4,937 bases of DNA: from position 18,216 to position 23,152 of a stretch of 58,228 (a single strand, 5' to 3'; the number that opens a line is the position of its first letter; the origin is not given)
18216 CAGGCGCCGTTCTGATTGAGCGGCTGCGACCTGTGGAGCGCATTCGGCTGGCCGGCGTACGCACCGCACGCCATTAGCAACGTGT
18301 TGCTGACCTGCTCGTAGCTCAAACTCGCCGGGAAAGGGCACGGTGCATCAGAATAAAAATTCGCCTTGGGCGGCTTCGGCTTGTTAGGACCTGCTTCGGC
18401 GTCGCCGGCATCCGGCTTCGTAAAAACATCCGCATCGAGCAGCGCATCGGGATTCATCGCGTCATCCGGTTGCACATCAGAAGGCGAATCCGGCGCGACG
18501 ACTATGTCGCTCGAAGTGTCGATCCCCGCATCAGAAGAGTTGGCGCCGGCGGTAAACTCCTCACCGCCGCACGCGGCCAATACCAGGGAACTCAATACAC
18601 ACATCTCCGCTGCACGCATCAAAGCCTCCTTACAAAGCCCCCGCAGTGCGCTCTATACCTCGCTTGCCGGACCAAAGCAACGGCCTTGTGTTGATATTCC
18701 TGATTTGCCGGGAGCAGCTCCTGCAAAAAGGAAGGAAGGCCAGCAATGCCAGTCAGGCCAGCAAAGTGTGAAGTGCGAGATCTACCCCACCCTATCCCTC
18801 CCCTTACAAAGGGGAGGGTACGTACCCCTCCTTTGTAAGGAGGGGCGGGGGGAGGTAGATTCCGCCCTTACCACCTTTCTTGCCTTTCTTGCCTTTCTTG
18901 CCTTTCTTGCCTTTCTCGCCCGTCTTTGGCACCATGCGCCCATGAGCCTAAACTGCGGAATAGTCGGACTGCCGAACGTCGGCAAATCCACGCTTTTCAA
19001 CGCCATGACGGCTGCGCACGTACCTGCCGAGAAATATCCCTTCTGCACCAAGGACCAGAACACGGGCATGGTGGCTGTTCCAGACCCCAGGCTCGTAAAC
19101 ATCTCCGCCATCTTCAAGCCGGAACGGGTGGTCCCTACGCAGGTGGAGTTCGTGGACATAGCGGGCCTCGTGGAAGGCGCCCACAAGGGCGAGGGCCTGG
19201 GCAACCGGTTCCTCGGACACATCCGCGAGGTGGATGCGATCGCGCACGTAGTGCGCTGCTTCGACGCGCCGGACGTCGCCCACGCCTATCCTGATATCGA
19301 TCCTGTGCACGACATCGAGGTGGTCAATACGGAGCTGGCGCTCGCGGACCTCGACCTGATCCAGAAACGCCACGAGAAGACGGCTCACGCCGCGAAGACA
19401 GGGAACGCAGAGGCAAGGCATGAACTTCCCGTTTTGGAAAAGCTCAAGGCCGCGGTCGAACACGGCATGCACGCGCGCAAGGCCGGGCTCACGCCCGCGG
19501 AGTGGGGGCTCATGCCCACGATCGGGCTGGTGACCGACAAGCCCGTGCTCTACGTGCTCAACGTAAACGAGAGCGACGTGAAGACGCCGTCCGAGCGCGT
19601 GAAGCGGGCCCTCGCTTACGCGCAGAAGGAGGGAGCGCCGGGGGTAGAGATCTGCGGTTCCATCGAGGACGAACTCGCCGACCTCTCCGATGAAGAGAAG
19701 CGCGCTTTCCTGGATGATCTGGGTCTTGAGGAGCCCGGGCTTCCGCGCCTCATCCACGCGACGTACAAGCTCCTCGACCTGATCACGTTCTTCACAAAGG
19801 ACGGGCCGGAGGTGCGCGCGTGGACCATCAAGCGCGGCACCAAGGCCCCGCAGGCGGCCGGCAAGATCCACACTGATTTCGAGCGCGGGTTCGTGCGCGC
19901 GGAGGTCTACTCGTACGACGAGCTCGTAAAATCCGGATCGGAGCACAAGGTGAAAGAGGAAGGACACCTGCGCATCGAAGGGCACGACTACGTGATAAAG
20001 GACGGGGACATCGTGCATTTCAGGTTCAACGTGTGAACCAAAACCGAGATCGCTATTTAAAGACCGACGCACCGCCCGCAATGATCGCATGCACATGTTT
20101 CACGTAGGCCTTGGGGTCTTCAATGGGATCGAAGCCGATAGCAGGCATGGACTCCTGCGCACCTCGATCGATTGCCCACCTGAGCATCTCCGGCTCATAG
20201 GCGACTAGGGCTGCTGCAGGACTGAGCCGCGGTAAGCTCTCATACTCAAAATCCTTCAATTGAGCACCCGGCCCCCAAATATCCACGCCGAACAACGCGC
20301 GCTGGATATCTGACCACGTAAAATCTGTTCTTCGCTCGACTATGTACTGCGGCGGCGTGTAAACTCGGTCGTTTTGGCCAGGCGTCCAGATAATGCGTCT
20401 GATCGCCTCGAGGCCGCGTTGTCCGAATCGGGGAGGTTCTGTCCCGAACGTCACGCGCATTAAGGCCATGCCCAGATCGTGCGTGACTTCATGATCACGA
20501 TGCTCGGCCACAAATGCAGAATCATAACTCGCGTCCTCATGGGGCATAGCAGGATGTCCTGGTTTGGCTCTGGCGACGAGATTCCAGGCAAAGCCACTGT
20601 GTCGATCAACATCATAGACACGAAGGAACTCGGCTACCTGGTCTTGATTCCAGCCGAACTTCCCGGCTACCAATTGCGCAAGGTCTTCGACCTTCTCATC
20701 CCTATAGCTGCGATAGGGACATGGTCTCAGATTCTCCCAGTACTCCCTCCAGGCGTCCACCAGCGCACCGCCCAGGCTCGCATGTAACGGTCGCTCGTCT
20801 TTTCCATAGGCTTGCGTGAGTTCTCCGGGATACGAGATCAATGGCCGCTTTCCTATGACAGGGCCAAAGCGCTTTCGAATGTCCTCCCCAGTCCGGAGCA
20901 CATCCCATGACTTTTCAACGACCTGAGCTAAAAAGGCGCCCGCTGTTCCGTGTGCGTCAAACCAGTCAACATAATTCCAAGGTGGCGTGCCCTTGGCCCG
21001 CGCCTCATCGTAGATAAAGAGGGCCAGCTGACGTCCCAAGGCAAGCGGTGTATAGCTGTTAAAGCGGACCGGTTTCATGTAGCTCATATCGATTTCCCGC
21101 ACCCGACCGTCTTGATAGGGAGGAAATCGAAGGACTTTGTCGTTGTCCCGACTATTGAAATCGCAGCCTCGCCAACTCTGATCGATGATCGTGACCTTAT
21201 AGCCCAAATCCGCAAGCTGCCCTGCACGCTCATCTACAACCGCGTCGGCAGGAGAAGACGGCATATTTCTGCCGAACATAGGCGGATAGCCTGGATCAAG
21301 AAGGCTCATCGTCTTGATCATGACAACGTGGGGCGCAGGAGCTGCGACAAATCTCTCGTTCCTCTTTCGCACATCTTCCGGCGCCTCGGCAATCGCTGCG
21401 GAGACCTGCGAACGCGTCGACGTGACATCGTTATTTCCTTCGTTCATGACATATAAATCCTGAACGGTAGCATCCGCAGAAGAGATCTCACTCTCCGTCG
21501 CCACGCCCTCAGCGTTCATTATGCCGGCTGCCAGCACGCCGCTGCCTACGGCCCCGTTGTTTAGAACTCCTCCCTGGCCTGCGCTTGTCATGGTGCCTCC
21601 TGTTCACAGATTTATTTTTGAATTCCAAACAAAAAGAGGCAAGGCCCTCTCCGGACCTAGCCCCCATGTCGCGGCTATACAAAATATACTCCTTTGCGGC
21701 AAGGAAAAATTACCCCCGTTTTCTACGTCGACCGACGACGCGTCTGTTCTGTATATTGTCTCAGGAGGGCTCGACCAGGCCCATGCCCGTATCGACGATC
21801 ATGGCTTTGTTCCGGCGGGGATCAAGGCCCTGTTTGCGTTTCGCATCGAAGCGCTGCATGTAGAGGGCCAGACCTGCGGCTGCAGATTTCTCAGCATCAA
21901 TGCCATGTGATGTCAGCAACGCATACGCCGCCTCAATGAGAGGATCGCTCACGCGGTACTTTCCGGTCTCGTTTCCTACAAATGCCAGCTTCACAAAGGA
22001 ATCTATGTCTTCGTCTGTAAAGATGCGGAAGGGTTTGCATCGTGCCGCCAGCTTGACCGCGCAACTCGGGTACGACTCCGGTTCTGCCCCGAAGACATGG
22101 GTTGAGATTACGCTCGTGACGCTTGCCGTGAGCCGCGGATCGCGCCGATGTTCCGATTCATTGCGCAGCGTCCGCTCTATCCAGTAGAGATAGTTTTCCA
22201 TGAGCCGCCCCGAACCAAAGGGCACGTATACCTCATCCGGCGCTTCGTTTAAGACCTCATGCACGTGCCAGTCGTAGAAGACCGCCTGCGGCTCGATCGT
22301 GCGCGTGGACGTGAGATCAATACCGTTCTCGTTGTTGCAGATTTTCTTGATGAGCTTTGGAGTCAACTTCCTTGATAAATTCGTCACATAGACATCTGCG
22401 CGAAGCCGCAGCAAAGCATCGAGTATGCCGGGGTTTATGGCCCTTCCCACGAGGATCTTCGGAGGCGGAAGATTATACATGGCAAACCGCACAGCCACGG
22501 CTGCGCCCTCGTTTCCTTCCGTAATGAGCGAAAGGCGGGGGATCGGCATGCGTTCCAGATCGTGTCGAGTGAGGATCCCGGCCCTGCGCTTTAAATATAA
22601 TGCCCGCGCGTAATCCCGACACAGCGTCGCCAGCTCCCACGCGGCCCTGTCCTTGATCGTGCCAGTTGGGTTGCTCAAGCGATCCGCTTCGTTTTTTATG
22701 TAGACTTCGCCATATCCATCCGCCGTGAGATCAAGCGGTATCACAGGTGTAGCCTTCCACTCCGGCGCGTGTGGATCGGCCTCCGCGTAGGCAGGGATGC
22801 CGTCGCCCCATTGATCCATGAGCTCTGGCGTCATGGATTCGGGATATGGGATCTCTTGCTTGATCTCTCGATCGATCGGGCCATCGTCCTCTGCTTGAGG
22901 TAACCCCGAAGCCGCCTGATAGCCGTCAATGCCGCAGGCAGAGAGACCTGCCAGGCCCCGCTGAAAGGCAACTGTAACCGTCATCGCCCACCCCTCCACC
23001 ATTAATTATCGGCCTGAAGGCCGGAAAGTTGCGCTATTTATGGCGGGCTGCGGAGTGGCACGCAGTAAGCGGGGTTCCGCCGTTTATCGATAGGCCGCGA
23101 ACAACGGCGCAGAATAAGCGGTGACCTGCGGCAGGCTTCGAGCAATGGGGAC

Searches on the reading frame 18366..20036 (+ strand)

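Call 91: search_protein_families(library=pfam, proteins=[window:18366-20036:+], max_evalue=0.001)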
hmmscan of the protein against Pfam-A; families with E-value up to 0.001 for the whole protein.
window:18366-20036:+ (556 aa): 3 families
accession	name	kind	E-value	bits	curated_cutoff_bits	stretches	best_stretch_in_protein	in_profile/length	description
PF06071.19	YchF-GTPase_C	-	2.9e-37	127.1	27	1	472-555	1-84/84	Protein of unknown function (DUF933)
PF01926.29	MMR_HSR1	-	1.9e-21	76.7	21.9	1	197-299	2-85/113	50S ribosome-binding GTPase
PF02421.24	FeoB_N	-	2.9e-05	24.1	27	1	197-238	3-44/156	Ferrous iron transport protein B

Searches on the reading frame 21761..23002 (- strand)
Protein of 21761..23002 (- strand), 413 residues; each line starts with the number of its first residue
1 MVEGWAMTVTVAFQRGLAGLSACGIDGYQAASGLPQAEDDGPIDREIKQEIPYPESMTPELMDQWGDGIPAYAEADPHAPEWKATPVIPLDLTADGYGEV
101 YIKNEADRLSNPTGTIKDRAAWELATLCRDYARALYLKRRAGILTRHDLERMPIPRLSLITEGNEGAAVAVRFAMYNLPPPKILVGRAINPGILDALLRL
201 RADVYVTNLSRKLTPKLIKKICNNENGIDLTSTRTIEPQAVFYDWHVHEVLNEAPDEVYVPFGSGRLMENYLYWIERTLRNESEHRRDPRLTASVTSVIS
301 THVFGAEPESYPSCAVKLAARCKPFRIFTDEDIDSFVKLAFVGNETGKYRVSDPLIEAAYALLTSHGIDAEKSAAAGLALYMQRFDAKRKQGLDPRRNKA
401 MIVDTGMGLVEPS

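Call 52: search_protein_families(library=pfam, proteins=[window:21761-23002:-], max_evalue=0.001)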
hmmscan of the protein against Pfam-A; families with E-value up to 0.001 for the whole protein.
window:21761-23002:- (413 aa): 1 family
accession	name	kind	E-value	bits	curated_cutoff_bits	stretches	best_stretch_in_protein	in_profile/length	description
PF00291.31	PALP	-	7.7e-13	48.9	35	1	83-396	6-286/295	Pyridoxal-phosphate dependent enzyme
